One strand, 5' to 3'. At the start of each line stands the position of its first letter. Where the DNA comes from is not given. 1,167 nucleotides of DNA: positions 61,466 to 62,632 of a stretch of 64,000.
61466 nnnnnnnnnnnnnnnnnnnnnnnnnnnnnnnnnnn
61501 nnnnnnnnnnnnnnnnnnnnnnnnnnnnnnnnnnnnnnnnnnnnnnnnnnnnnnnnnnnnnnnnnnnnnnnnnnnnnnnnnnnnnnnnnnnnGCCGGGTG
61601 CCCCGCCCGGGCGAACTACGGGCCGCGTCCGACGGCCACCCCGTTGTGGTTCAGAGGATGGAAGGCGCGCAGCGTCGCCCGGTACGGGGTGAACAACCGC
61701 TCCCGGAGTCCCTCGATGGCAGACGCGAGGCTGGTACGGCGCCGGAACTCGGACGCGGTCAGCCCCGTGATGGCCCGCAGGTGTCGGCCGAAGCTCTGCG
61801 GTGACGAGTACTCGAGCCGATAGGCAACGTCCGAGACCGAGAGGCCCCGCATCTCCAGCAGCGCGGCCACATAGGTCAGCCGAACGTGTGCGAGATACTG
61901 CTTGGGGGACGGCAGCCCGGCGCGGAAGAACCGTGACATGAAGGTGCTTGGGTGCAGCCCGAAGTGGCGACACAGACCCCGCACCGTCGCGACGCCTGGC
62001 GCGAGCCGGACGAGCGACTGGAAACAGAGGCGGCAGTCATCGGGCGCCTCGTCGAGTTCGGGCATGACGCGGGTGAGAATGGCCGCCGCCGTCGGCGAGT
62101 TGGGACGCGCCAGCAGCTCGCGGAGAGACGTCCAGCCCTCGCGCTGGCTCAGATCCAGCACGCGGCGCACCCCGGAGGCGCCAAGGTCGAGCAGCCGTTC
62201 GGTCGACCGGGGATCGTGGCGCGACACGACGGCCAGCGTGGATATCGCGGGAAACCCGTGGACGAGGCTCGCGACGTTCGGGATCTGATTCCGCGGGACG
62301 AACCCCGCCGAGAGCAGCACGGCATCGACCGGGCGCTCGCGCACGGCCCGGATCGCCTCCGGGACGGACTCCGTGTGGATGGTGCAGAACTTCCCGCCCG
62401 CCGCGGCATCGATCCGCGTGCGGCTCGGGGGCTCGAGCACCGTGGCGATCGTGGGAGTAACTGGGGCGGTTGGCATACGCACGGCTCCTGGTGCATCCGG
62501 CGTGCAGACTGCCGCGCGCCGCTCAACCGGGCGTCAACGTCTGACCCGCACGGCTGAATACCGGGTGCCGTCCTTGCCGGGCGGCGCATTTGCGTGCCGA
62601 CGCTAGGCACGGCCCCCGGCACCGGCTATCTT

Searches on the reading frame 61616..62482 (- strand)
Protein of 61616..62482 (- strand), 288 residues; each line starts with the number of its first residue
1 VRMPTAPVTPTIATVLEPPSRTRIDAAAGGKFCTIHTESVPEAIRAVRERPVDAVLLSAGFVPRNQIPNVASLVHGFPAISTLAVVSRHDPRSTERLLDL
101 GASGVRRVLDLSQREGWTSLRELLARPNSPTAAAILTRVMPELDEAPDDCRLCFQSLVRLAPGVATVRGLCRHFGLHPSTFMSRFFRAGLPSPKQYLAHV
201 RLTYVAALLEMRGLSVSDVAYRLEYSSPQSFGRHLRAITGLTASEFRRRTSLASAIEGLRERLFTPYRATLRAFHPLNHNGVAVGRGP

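Call 25: search_protein_families(library=pfam, proteins=[window:61616-62482:-], max_evalue=0.001)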
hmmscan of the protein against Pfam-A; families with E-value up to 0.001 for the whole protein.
window:61616-62482:- (288 aa): 2 families
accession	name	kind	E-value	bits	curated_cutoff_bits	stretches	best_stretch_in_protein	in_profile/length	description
PF12833.13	HTH_18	-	8.9e-16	58.4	33.6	1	170-249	1-80/80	Helix-turn-helix domain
PF00165.29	HTH_AraC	-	2.5e-08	34.3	26.6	1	210-248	2-42/42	Bacterial regulatory helix-turn-helix proteins, AraC family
